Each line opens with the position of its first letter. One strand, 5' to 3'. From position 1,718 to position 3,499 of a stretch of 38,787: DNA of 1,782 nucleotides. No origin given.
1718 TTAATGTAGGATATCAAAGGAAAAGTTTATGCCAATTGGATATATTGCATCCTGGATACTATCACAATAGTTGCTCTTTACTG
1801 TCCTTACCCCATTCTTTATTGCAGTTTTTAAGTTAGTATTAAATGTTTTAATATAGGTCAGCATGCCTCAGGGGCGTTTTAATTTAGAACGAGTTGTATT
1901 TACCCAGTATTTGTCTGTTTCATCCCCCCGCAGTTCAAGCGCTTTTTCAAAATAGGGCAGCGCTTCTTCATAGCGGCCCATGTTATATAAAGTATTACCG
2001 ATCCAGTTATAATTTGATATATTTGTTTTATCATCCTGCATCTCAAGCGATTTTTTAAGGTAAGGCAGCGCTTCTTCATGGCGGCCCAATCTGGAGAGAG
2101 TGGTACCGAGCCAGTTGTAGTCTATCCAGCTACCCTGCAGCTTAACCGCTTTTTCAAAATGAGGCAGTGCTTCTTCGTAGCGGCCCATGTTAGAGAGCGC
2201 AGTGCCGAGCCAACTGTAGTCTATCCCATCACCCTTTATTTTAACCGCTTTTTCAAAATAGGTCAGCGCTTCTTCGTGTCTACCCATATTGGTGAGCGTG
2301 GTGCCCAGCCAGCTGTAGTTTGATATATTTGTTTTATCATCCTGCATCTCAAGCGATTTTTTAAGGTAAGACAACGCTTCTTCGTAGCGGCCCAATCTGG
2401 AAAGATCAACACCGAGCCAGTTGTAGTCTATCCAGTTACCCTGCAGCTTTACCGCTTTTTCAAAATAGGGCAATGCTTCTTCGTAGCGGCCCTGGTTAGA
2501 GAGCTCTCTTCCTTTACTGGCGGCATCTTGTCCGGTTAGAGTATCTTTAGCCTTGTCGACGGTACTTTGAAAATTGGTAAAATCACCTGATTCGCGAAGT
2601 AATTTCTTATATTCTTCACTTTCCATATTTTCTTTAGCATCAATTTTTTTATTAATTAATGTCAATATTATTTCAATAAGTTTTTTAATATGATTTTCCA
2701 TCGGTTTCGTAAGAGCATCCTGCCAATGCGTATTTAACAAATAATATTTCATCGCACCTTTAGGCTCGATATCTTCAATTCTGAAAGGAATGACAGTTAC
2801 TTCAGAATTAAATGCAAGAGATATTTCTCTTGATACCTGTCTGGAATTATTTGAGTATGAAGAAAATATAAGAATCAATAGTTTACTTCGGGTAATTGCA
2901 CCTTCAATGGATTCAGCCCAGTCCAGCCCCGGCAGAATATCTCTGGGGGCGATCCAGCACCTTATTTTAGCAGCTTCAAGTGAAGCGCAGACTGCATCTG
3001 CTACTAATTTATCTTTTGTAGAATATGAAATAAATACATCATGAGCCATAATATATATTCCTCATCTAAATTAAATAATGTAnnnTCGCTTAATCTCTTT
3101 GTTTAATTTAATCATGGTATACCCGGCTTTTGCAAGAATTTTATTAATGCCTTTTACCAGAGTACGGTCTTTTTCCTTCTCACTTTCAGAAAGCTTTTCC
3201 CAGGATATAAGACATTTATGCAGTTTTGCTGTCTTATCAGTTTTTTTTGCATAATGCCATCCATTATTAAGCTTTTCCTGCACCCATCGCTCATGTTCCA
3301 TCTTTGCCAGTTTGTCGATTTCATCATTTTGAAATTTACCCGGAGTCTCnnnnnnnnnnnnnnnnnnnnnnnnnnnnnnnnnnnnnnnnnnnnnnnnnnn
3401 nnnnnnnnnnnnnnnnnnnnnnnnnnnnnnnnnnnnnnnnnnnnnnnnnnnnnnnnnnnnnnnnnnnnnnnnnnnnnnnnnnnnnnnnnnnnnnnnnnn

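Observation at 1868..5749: Two-gene operon: N-domain/AAA+/2xRyR ATPase followed by a TIR-TPR protein, a candidate undescribed TIR-based immune or conflict module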

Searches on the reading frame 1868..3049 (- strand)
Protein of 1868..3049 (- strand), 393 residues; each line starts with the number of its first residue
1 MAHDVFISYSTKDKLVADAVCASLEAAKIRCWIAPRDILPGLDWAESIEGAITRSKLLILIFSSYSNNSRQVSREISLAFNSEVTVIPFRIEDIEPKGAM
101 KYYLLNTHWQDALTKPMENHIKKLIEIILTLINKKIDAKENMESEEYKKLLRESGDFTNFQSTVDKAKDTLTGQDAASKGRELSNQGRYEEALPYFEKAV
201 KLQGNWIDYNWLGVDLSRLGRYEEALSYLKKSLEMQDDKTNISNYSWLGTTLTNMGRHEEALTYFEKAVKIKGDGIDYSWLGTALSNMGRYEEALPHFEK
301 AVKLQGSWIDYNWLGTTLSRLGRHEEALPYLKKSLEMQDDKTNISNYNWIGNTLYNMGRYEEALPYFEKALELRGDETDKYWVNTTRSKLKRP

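Call 3: search_protein_families(library=pfam, proteins=[window:1868-3049:-], max_evalue=0.1)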
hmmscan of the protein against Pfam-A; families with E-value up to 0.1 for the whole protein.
window:1868-3049:- (393 aa): 46 families (the best 25 are shown)
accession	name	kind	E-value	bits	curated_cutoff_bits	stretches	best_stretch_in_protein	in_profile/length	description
PF00515.34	TPR_1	-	2.3e-45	151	27.8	6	347-374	4-31/34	Tetratricopeptide repeat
PF13424.12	TPR_12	-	2.6e-43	146.5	30.1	5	311-374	6-75/77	Tetratricopeptide repeat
PF07719.23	TPR_2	-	4.1e-43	142.4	27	6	347-374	4-31/34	Tetratricopeptide repeat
PF13181.12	TPR_8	-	7.1e-41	135.3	25.7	6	346-375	3-32/34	Tetratricopeptide repeat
PF13374.12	TPR_10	-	2.3e-36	123.2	27.5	6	350-374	8-32/42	Tetratricopeptide repeat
PF13176.12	TPR_7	-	1.4e-26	90.7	27.9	1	351-380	6-35/36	Tetratricopeptide repeat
PF13676.11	TIR_2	-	1.7e-21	77.4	28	1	5-112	1-108/122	TIR domain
PF13428.12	TPR_14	-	2.3e-21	74.5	23.5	1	349-377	6-34/44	Tetratricopeptide repeat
PF13432.12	TPR_16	-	1.5e-20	73.7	32.7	3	179-234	3-59/65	Tetratricopeptide repeat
PF12895.13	ANAPC3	-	5.7e-18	65.4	27.2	3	185-268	1-82/82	Anaphase-promoting complex, cyclosome, subunit 3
PF14559.12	TPR_19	-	2.6e-16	60.1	25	2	220-275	5-58/68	Tetratricopeptide repeat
PF13431.12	TPR_17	-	7.7e-16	57.4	24.4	2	331-364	2-33/34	Tetratricopeptide repeat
PF13414.12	TPR_11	-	2.9e-13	49.7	26.8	1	351-374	1-24/42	TPR repeat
PF13174.12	TPR_6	-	4.1e-13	49.5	26.3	0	247-270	5-28/33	Tetratricopeptide repeat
PF07721.20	TPR_4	-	1e-10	41.6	27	0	279-299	5-25/26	Tetratricopeptide repeat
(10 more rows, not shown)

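Call 4: search_protein_families(library=padloc, proteins=[window:1868-3049:-], max_evalue=0.1)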
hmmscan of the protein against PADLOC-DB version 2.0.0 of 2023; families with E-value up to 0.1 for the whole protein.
window:1868-3049:- (393 aa): 10 families
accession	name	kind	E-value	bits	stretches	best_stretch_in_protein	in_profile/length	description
PDLC01169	TPR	-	3.4e-12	44.3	3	208-278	111-185/252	TPR repeats containing protein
PDLC01171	TPR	-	1.6e-09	35.3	2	178-340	153-319/504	TPR repeats containing protein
PDLC02012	SAVED5--SAVED_TIR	-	3.4e-08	31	1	3-80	14-92/404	-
PDLC02421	Aga_TIR-PNTD1-PNTD2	-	4.4e-07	27.4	1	4-150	5-149/430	Class I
PDLC01092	C3a198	-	1.7e-05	21.9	0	216-281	245-308/523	TPR protein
PDLC05062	PDC-S66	-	2e-05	22.2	1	3-64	149-211/282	-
PDLC02403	Aga_TIR-PNTD1-PNTD2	-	0.00088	16.4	1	13-96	14-101/443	Class I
PDLC02416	Aga_REase-TIR-PNTD1-PNTD2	-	0.00099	15.9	1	3-95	155-250/572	Class I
PDLC00421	ThsB1|ThsB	-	0.022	12.5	1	48-144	67-167/180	TIR-like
PDLC03821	Drt1b|RTasTM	-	0.057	11.7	0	295-329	94-126/151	DRT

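Call 5: search_protein_families(library=ncbifam, proteins=[window:1868-3049:-], max_evalue=0.1)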
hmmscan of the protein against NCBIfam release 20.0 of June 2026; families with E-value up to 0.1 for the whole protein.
window:1868-3049:- (393 aa): 38 families (the best 25 are shown)
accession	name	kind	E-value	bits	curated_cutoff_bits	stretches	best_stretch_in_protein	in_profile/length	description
NF040959.1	MamA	equivalog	5.4e-26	91.3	200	2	178-338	42-203/204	magnetosome protein MamA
TIGR02521.1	type_IV_pilW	equivalog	7.5e-26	91.1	154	3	219-341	44-168/234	type IV pilus biogenesis/stability protein PilW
NF047558.1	TPR_END_plus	domain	1.7e-18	66.3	32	0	217-238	10-31/56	TPR end-of-group domain-containing protein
NF008017.0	PRK10747.1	equivalog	5e-14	52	608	3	243-294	329-380/398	protoheme IX biogenesis protein HemY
NF047371.1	FlcA_CTERM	equivalog_domain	5.4e-13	48.3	300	2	133-270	423-535/646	periplasmic flagellar collar protein FlcA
NF046096.1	ABUW_2363_fam_LP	equivalog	6.5e-13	48.5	300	1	225-271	195-239/299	ABUW_2363 family tetratricopeptide repeat lipoprotein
TIGR02917.1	PEP_TPR_lipo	equivalog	5.8e-12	44.3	312.2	1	185-376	307-497/899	XrtA/PEP-CTERM system TPR-repeat protein PrsT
NF053607.1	CHU_0125_OmpA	equivalog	4.1e-11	42.1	620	2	176-271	22-116/639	CHU_0125 family OmpA-like outer membrane integrity protein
NF002725.1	PRK02603.1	equivalog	5.1e-11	42.9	143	1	219-271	48-101/173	photosystem I assembly protein Ycf3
TIGR00990.1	3a0801s09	subfamily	6.7e-11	41.5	757.25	1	146-383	266-505/615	mitochondrial import receptor subunit TOM70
NF033762.1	social_mot_Tgl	equivalog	2.3e-10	40.2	225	2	206-302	32-127/252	social motility TPR repeat lipoprotein Tgl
TIGR02552.1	LcrH_SycD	equivalog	6e-09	35.7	104.8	1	183-275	28-119/136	SycD/LcrH family type III secretion system chaperone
TIGR04510.1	mod_pep_cyc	subfamily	2.8e-08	32.8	400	2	213-302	508-595/814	putative peptide modification system cyclase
TIGR03922.1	T7SS_EccA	equivalog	2.9e-08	32.7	466.65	2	182-270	80-171/557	type VII secretion AAA-ATPase EccA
NF008391.2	PRK11189.1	equivalog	4e-08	33.1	250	0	196-240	88-133/297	lipoprotein NlpI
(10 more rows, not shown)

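Call 55: search_protein_families(library=pfam, alignment_id=A3, max_evalue=0.00001)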
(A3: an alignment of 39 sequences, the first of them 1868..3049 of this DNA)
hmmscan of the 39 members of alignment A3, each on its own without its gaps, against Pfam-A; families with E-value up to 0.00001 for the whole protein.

A. member 1, window:1868-3049:- (393 aa): 25 families
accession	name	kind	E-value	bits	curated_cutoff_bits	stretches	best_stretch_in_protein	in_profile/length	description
PF00515.34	TPR_1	-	2.3e-45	151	27.8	2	347-374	4-31/34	Tetratricopeptide repeat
PF13424.12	TPR_12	-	2.6e-43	146.5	30.1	5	311-374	6-75/77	Tetratricopeptide repeat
PF07719.23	TPR_2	-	4.1e-43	142.4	27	1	347-374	4-31/34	Tetratricopeptide repeat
PF13181.12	TPR_8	-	7.1e-41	135.3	25.7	1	346-375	3-32/34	Tetratricopeptide repeat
PF13374.12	TPR_10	-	2.3e-36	123.2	27.5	1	350-374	8-32/42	Tetratricopeptide repeat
PF13176.12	TPR_7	-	1.4e-26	90.7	27.9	0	351-380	6-35/36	Tetratricopeptide repeat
PF13676.11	TIR_2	-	1.7e-21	77.4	28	1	5-112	1-108/122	TIR domain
PF13428.12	TPR_14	-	2.3e-21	74.5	23.5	0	349-377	6-34/44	Tetratricopeptide repeat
PF13432.12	TPR_16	-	1.5e-20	73.7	32.7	0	179-234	3-59/65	Tetratricopeptide repeat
PF12895.13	ANAPC3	-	5.7e-18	65.4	27.2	1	185-268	1-82/82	Anaphase-promoting complex, cyclosome, subunit 3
PF14559.12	TPR_19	-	2.6e-16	60.1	25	0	220-275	5-58/68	Tetratricopeptide repeat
PF13431.12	TPR_17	-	7.7e-16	57.4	24.4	0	331-364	2-33/34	Tetratricopeptide repeat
PF13414.12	TPR_11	-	2.9e-13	49.7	26.8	0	351-374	1-24/42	TPR repeat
PF13174.12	TPR_6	-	4.1e-13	49.5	26.3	0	247-270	5-28/33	Tetratricopeptide repeat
PF07721.20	TPR_4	-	1e-10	41.6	27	0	279-299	5-25/26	Tetratricopeptide repeat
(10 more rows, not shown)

B. families by the number of members that match (of 39 scanned): 120 families (the first 25 are shown)
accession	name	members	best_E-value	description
PF13676.11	TIR_2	39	1.3e-28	TIR domain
PF01582.25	TIR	31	5e-13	TIR domain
PF25174.1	Beta-prop_THOC3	9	3.8e-162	THOC3 beta-propeller domain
PF00400.38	WD40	9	4.7e-160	WD domain, G-beta repeat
PF25173.1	Beta-prop_WDR3_1st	9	5.4e-137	WDR3 first beta-propeller domain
PF24814.1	WD40_Prp19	9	1.1e-125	Prp19 WD40 domain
PF00515.34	TPR_1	9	2e-117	Tetratricopeptide repeat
PF25175.1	Beta-prop_WDR5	9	1.7e-111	WDR5 beta-propeller domain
PF24807.1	WD40_CDC20-Fz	9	1.2e-101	CDC20/Fizzy WD40 domain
PF24817.1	WD40_WDHD1_1st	9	4.2e-95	WDHD1 first WD40 domain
PF23414.1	Beta-prop_EML_2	9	1.3e-94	Echinoderm microtubule-associated protein second beta-propeller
PF25168.1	Beta-prop_WDR36-Utp21_2nd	9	6.2e-93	WDR36/Utp21 second beta-propeller domain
PF25391.1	WD40_Gbeta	9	1.9e-91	G protein beta WD-40 repeat protein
PF07719.23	TPR_2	9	3e-87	Tetratricopeptide repeat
PF24805.1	EIF3I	9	1.2e-83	EIF3I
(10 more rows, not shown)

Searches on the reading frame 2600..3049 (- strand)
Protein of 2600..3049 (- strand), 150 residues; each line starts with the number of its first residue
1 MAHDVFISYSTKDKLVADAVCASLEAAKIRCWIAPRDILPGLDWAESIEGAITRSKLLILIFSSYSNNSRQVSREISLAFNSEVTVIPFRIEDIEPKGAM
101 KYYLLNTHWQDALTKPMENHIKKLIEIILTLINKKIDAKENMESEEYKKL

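Call 49: search_solved_structures(query=window:2600-3049:-, max_evalue=0.01, show_alignments=4)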
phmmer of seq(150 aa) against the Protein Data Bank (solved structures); distinct sequences matched with E-value up to 0.01: 3.
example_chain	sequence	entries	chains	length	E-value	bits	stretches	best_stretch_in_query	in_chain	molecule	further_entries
4w8h_A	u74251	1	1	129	0.0015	22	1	3-87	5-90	Toll-receptor-related 2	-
4w8g_A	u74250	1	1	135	0.0017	21.8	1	3-87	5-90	Toll-receptor-related 2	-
3h16_A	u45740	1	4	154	0.0078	19.6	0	3-80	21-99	TIR protein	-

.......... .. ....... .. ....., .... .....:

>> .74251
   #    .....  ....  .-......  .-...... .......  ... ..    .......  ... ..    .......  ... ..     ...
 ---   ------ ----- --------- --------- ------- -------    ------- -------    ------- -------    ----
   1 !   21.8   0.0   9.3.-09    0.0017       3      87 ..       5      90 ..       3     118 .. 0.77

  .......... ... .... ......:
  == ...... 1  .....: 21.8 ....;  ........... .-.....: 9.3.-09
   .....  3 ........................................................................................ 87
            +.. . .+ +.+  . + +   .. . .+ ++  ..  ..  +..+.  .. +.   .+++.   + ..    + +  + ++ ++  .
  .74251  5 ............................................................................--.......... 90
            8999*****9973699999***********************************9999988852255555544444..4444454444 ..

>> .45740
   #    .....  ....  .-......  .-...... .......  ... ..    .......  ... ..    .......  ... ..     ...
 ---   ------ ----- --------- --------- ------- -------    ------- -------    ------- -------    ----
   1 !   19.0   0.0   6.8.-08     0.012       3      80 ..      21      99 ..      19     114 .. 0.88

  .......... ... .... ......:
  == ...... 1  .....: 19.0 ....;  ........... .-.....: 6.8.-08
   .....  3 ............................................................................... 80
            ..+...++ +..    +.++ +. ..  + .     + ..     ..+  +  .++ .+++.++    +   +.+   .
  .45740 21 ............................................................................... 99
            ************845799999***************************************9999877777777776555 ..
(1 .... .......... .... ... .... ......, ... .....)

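Call 82: find_related_loci(query=A6, collection=metagenome_contigs, flank=10000)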
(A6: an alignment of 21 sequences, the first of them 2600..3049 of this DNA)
Query A6 (150 aa) in metagenome_contigs; peptide patterns used: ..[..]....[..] (x = any residue, [..] = any of these).
600 stretches matched a pattern (row limit reached: there are more); 597 encode a relative of the query (tblastn E <= 1e-3); the best 80 are kept; 80 distinct loci.
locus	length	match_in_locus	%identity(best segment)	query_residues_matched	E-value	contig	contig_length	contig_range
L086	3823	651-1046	55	1-132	8e-54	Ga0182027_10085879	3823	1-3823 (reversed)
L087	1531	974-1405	52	1-144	2e-54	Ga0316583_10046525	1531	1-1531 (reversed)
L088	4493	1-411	55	3-136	3e-52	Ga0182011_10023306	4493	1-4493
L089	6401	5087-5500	51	1-142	6e-52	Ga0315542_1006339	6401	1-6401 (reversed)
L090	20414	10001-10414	54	1-138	5e-52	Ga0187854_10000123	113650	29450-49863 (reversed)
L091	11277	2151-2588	51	1-146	8e-52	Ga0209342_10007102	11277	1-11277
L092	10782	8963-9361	61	1-130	9e-51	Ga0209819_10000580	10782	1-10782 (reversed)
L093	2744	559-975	53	1-146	2e-50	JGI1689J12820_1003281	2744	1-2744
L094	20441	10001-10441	54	1-149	2e-50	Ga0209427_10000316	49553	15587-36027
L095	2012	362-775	54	1-138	1e-50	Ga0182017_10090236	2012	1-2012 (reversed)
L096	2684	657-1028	58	1-124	3e-50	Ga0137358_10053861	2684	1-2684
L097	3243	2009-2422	54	1-138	4e-50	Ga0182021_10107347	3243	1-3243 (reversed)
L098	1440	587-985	54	1-133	8e-52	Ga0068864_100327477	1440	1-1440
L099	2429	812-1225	54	1-138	4e-50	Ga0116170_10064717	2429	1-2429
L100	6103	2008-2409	51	1-134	2e-49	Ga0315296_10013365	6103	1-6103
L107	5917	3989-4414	50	1-142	8e-49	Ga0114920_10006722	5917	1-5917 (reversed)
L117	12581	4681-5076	53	1-132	6e-48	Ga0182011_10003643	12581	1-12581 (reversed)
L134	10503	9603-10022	52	1-139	1e-47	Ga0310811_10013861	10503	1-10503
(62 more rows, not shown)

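Call 85: search_protein_families(library=pfam, proteins=[L090:11227-13065:-, L107:1948-3741:+, L117:2649-4499:-, L134:2623-4623:-, L090:10001-11230:+, L107:3983-5575:+, L117:4681-5919:+], max_evalue=0.01)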
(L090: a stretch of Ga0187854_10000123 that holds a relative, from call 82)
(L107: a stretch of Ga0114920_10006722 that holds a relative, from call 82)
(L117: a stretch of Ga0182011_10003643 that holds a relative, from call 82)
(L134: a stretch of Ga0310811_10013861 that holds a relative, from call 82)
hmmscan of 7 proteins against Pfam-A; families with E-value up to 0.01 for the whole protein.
L090:11227-13065:- (612 aa): 2 families
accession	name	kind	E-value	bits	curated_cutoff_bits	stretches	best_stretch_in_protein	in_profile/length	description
PF02254.24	TrkA_N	-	3.3e-17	63.3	23.8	1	134-221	1-86/116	TrkA-N domain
PF02026.21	RyR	-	1.2e-14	54.7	27.4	1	533-603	19-89/91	RyR domain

L107:1948-3741:+ (597 aa): 2 families
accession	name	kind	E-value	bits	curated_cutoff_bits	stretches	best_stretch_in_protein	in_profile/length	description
PF02254.24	TrkA_N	-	2.4e-15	57.3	23.8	1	119-211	1-91/116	TrkA-N domain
PF02026.21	RyR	-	1e-14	55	27.4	1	520-590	20-89/91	RyR domain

L117:2649-4499:- (616 aa): 2 families
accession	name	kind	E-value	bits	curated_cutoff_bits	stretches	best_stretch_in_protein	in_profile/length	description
PF02254.24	TrkA_N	-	8e-18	65.3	23.8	1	135-225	1-89/116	TrkA-N domain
PF02026.21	RyR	-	9.7e-16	58.2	27.4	1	534-603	21-90/91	RyR domain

L134:2623-4623:- (666 aa): 3 families
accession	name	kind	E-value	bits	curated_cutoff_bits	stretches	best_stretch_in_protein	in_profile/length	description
PF02254.24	TrkA_N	-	3.6e-18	66.4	23.8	1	115-201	2-86/116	TrkA-N domain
PF02026.21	RyR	-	2.5e-11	44.1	27.4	1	504-573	18-87/91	RyR domain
PF22614.2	Slo-like_RCK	-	0.0017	18.4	24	1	111-185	3-86/119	Calcium-activated potassium channel slowpoke-like RCK domain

L090:10001-11230:+ (409 aa): 5 families
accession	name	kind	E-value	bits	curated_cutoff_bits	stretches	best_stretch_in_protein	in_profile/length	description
PF13676.11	TIR_2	-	3.3e-22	79.7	28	1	5-113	1-109/122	TIR domain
PF01582.25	TIR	-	3e-10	40.6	21.3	1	2-81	1-82/179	TIR domain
PF06439.18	3keto-disac_hyd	-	1.6e-06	28.8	26.8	1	279-381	49-156/187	3-keto-disaccharide hydrolase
PF08937.16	ThsB_TIR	-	0.00077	20.3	21.2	1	43-92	47-96/100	Thoeris protein ThsB, TIR-like domain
PF10137.14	CAP12-PCTIR_TIR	-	0.0043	17.5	24.7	1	5-65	2-62/119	CAP12/Pycsar effector protein, TIR domain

L107:3983-5575:+ (530 aa): 20 families
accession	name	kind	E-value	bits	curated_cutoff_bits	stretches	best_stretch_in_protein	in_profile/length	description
PF13676.11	TIR_2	-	3.5e-23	82.9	28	1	7-125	1-120/122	TIR domain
PF07719.23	TPR_2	-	9.9e-16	56.9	27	2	238-265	7-34/34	Tetratricopeptide repeat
PF00515.34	TPR_1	-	5e-12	45.5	27.8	1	238-265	7-34/34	Tetratricopeptide repeat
PF14559.12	TPR_19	-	1.8e-09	38.2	25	0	375-410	1-36/68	Tetratricopeptide repeat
PF13428.12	TPR_14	-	2.2e-08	34.4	23.5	0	370-406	6-42/44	Tetratricopeptide repeat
PF14863.12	Alkyl_sulf_dimr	-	1e-07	32.9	26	1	369-419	73-123/139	Alkyl sulfatase dimerisation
PF13431.12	TPR_17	-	8e-07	29.3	24.4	0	389-411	3-25/34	Tetratricopeptide repeat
PF01582.25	TIR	-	1.2e-06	28.9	21.3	1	4-83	1-82/179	TIR domain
PF24575.1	TPR_Slam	-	3.1e-06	28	35.2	0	239-269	54-84/104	Surface lipoprotein assembly modifier, N-terminal TPR repeats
PF13414.12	TPR_11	-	2e-05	24.6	26.8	0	376-410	5-39/42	TPR repeat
PF12895.13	ANAPC3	-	4.4e-05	24.1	27.2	0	356-411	12-68/82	Anaphase-promoting complex, cyclosome, subunit 3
PF13432.12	TPR_16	-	0.00012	22.9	32.7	0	369-410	1-42/65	Tetratricopeptide repeat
PF24956.1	Msl2-3_C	-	0.00017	22.2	29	0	319-376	7-62/87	Mechanosensitive ion channel protein 2/3 C-terminal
PF23558.1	TPR_P4H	-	0.00038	21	27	0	318-404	6-81/91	Prolyl 4-hydroxylase peptide-substrate-binding domain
PF13424.12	TPR_12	-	0.00048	20.7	30.1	0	375-430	13-74/77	Tetratricopeptide repeat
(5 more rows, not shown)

L117:4681-5919:+ (412 aa): 5 families
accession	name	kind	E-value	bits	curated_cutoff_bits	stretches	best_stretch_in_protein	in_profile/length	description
PF13676.11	TIR_2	-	9.8e-21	74.9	28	1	5-113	1-109/122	TIR domain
PF01582.25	TIR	-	5.8e-08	33.2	21.3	1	2-81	1-82/179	TIR domain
PF06439.18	3keto-disac_hyd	-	2.2e-05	25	26.8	1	277-405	49-186/187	3-keto-disaccharide hydrolase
PF08937.16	ThsB_TIR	-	0.00015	22.6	21.2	1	46-92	50-96/100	Thoeris protein ThsB, TIR-like domain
PF10137.14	CAP12-PCTIR_TIR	-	0.0099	16.3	24.7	0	5-65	2-62/119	CAP12/Pycsar effector protein, TIR domain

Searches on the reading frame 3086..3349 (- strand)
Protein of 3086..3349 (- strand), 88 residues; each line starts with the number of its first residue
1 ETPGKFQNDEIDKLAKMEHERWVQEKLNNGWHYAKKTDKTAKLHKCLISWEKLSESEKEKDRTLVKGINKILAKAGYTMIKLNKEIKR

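Call 68: search_dna_similar(query=window:3086-3349:-, collection=phages, mode=protein, max_evalue=0.001, max_rows=40, rows=spread)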
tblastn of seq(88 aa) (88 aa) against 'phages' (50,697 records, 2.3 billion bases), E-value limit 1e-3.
Records with a match: 2; places in all: 2; records where one place covers at least 80% of the query: 2.
Best place of each record, by identity: <60% 2.
By first word of the organism name: Bacteriophage 2.
By host as written in the record: - 2.
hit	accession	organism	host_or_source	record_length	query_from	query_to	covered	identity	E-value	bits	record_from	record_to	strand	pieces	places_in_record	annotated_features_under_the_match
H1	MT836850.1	Bacteriophage sp.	human fecal samples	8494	11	81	81%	36.6%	1e-5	47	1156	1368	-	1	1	record has no annotation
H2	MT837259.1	Bacteriophage sp.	human fecal samples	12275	11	81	81%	35.2%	9e-4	42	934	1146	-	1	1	record has no annotation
